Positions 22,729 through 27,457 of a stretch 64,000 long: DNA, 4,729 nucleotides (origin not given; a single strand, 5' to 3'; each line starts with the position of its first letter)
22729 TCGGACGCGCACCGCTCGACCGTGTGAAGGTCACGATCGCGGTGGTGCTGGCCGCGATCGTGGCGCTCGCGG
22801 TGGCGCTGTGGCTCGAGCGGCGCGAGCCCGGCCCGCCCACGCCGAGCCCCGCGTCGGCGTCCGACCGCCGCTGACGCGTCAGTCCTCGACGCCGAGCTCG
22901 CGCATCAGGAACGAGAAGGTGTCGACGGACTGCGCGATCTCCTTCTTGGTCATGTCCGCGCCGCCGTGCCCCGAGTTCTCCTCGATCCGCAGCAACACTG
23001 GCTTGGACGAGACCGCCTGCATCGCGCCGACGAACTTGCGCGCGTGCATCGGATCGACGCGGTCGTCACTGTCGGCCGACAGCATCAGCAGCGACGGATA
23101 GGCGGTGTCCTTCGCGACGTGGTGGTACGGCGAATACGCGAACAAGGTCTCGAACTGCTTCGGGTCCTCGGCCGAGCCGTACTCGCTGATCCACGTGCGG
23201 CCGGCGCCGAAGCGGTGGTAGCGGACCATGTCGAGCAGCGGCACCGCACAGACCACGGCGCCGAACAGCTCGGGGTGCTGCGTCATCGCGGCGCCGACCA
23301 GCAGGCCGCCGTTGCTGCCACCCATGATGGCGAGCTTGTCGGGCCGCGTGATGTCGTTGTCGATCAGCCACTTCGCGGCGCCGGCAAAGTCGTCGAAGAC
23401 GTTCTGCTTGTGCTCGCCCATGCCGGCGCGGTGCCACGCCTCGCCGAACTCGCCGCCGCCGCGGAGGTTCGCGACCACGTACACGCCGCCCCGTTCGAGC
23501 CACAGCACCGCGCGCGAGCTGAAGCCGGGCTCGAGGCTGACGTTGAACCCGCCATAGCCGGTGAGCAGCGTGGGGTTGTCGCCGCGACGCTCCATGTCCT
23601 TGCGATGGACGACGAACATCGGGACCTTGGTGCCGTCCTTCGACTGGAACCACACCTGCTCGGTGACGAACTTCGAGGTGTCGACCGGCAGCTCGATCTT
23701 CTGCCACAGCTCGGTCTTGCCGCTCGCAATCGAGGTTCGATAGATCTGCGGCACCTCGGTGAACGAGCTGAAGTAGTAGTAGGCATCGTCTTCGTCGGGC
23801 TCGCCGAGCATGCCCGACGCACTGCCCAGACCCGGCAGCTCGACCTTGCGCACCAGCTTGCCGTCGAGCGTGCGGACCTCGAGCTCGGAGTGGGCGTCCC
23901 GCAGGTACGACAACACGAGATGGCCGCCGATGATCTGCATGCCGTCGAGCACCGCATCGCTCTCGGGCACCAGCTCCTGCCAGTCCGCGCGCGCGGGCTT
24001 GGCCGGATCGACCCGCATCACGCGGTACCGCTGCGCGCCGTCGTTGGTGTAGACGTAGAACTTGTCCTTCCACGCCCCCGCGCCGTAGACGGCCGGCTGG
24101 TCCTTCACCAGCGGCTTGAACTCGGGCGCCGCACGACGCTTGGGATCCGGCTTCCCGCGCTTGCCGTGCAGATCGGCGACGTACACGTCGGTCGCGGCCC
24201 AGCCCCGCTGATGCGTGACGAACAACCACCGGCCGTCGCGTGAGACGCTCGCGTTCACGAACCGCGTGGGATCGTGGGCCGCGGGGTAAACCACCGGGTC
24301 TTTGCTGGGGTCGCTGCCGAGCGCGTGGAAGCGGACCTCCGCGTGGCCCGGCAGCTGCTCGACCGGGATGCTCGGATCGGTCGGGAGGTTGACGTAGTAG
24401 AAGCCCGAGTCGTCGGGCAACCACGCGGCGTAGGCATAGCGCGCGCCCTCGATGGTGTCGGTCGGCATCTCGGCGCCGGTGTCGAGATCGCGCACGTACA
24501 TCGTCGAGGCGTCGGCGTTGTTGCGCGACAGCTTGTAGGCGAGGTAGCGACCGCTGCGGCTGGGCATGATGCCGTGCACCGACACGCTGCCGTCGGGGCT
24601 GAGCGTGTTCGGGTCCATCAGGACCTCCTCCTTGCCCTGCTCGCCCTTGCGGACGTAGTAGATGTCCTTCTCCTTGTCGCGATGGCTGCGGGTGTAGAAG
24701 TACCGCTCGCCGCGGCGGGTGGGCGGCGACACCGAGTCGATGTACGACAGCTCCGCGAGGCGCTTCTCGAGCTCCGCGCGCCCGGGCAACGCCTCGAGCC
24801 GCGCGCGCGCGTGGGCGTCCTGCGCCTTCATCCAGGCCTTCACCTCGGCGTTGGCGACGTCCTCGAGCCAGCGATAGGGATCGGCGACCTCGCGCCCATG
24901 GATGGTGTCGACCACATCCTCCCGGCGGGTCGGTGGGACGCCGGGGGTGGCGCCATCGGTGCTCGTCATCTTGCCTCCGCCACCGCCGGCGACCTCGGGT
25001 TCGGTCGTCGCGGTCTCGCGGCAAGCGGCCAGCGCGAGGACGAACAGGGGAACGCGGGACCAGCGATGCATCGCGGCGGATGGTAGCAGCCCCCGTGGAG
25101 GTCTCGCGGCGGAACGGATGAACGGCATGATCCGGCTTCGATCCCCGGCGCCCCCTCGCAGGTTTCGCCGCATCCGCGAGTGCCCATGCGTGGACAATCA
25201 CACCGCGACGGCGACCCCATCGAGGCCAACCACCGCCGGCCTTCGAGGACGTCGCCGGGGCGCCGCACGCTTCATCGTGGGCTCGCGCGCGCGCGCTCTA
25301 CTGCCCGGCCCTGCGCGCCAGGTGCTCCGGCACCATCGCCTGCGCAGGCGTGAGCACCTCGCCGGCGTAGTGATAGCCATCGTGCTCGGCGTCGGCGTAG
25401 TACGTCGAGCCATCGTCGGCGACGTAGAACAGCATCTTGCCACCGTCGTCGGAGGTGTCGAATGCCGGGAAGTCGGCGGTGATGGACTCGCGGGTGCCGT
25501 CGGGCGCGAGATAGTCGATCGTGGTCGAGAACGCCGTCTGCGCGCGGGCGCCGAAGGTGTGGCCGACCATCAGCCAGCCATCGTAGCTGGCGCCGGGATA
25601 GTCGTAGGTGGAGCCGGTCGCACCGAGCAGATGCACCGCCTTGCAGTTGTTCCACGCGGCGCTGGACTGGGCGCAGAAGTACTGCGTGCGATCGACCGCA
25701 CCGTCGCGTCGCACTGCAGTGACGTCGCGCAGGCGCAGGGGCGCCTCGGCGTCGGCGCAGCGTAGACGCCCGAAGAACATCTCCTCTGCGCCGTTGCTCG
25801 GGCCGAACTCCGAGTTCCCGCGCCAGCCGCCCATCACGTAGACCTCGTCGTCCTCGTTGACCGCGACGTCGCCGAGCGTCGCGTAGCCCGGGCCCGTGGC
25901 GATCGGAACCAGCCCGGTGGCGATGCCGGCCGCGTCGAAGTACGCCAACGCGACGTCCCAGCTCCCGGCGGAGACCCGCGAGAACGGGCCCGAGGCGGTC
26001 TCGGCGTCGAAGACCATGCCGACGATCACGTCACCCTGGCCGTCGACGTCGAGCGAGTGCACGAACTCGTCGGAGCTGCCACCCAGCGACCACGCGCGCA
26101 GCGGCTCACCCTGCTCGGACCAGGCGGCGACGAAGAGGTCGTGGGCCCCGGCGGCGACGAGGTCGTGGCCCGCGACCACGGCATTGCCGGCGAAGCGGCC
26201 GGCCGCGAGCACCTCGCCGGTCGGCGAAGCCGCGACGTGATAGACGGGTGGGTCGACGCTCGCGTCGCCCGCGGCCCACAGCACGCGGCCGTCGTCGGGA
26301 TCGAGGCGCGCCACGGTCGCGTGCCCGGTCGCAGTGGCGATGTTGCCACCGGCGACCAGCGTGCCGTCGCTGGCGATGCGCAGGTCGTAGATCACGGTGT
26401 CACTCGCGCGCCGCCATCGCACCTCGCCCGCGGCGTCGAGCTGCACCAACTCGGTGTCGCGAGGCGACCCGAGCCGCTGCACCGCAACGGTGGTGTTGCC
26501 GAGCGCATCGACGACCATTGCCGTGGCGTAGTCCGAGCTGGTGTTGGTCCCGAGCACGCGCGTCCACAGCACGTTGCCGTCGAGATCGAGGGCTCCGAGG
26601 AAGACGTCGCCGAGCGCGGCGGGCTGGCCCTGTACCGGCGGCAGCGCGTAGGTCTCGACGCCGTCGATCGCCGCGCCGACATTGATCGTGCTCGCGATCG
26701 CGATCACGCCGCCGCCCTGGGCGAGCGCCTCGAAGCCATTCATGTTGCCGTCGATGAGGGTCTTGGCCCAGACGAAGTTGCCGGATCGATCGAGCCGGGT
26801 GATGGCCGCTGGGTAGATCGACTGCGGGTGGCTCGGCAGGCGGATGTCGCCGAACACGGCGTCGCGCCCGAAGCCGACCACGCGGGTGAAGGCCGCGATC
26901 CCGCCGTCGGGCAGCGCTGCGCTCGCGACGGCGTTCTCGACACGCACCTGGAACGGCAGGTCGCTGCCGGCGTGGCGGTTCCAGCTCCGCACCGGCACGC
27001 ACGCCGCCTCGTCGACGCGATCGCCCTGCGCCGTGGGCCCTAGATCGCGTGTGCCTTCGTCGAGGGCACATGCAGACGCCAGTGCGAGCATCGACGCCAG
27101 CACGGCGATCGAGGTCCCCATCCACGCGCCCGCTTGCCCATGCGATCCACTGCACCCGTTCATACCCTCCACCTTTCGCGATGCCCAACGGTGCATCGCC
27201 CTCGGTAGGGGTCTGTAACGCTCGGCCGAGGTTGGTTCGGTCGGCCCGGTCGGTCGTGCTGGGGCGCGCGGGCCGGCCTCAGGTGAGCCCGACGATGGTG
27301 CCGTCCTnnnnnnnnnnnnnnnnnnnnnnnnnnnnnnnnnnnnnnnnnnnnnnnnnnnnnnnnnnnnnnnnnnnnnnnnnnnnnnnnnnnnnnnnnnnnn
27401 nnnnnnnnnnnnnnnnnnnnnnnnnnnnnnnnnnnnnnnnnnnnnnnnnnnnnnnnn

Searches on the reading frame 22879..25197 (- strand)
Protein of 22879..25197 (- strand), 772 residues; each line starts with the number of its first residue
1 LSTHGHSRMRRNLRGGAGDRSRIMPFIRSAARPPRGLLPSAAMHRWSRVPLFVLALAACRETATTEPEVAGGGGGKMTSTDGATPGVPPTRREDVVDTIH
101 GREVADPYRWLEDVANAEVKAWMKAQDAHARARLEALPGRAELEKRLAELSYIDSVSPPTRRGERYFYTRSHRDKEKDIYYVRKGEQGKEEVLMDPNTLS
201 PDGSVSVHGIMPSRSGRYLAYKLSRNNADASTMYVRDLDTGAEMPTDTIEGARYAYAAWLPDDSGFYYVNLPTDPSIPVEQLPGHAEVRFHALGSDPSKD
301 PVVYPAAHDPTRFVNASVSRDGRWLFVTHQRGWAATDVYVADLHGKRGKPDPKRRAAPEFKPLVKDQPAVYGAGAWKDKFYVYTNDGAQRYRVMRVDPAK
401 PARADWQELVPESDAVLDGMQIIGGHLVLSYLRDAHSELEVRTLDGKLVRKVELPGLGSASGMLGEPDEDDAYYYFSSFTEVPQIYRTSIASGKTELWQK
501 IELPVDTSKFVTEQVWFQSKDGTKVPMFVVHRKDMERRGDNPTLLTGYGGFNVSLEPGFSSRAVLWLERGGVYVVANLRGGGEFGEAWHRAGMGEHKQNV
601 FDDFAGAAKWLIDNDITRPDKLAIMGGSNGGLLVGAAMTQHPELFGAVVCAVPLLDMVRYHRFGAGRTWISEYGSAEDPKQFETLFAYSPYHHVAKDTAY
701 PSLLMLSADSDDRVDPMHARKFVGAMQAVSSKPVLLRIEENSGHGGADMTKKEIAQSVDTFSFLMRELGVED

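Call 66: search_protein_families(library=pfam, proteins=[window:22879-25197:-], max_evalue=0.001)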
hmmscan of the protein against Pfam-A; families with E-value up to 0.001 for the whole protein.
window:22879-25197:- (772 aa): 4 families
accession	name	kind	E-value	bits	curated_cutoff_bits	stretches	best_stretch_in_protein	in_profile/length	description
PF02897.21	Peptidase_S9_N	-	2.1e-106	356.6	24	1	88-500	1-413/414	Prolyl oligopeptidase, N-terminal beta-propeller domain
PF00326.27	Peptidase_S9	-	2.9e-54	184.2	22.6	1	558-769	2-211/213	Prolyl oligopeptidase family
PF02129.25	Peptidase_S15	-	0.00061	20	23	0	546-664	46-140/262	X-Pro dipeptidyl-peptidase (S15 family)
PF12146.15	Hydrolase_4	-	0.00094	19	27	0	571-658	31-114/239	Serine aminopeptidase, S33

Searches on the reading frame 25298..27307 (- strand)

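Call 66: search_protein_families(library=pfam, proteins=[window:25298-27307:-], max_evalue=0.001)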
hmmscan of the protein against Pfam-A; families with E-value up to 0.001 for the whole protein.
window:25298-27307:- (669 aa): 1 family
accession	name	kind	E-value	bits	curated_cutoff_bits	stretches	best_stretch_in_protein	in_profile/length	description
PF13360.13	PQQ_2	-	5.3e-06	26.7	27.6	1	238-372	6-126/233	Outer membrane protein assembly factor BamB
